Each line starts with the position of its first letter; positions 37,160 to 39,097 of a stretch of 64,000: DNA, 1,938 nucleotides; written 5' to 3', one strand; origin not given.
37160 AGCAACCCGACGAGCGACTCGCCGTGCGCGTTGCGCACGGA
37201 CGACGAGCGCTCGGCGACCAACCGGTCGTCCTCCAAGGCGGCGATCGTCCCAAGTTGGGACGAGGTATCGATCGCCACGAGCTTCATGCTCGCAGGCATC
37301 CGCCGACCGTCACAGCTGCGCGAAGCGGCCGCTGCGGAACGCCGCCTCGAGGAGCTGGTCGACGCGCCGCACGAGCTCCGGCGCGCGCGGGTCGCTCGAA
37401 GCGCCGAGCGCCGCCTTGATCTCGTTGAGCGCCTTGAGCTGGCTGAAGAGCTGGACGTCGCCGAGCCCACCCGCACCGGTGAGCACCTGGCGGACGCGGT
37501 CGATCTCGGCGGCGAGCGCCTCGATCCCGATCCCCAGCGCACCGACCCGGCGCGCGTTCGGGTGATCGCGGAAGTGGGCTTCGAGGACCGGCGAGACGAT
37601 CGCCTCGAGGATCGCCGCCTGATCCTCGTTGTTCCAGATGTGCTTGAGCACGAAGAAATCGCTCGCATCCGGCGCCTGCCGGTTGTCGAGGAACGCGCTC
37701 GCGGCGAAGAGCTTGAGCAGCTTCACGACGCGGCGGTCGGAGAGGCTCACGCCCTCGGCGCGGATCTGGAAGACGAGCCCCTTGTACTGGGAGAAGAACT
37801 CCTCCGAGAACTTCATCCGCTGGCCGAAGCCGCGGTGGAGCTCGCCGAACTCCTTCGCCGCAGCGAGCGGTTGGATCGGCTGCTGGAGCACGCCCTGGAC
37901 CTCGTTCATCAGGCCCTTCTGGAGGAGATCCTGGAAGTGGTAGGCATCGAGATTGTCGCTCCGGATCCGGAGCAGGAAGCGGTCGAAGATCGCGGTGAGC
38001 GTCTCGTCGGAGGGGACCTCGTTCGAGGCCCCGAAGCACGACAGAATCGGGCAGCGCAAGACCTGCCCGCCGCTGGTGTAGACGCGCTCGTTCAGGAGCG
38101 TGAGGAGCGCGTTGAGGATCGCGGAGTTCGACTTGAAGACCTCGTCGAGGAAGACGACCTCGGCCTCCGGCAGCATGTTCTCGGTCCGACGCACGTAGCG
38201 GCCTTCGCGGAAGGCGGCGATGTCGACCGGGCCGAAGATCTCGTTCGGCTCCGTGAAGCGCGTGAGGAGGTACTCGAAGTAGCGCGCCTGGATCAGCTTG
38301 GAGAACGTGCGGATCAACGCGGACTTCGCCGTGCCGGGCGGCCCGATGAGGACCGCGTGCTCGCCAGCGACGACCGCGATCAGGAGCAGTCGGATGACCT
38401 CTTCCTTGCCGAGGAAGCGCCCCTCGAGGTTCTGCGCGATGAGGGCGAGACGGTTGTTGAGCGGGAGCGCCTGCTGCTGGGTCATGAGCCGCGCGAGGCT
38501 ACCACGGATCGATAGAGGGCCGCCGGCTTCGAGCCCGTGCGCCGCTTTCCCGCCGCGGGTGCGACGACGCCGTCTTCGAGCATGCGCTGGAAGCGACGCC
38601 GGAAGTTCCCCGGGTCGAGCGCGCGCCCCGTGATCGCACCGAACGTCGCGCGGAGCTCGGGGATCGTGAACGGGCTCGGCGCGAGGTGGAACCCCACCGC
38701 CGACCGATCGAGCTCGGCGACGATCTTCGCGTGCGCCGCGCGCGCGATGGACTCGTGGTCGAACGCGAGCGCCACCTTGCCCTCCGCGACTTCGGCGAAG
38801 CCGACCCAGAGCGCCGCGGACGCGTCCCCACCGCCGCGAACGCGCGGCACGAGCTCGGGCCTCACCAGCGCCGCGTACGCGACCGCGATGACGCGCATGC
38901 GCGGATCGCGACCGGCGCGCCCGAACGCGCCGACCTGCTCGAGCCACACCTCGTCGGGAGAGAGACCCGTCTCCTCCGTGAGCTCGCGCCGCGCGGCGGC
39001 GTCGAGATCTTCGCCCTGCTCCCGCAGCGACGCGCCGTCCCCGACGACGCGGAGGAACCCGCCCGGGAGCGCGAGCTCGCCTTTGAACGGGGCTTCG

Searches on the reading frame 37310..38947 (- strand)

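Call 102: search_protein_families(library=pfam, proteins=[window:37310-38947:-], max_evalue=0.001)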
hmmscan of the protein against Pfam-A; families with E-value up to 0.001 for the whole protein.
window:37310-38947:- (545 aa): 7 families
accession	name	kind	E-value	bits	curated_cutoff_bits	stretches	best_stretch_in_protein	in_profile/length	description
PF20030.5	bpMoxR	-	3.8e-77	258.4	27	1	166-354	2-190/205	MoxR domain in the MoxR-vWA-beta-propeller ternary systems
PF07728.20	AAA_5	-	1.5e-26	93.5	22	1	198-324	2-139/139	AAA domain (dynein-related subfamily)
PF17868.7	AAA_lid_8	-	2.5e-10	40.4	22.8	1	398-451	18-72/72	AAA lid domain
PF07726.17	AAA_3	-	9.5e-05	22.7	27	1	197-300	1-101/131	ATPase family associated with various cellular activities (AAA)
PF00004.35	AAA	-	0.00012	22.9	21.2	1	199-324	2-123/131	ATPase family associated with various cellular activities (AAA)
PF13191.12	AAA_16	-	0.00015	22.7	32.6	1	177-258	1-85/167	AAA ATPase domain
PF01078.27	Mg_chelatase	-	0.00021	21.2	20.3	0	179-220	6-47/207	Magnesium chelatase, subunit ChlI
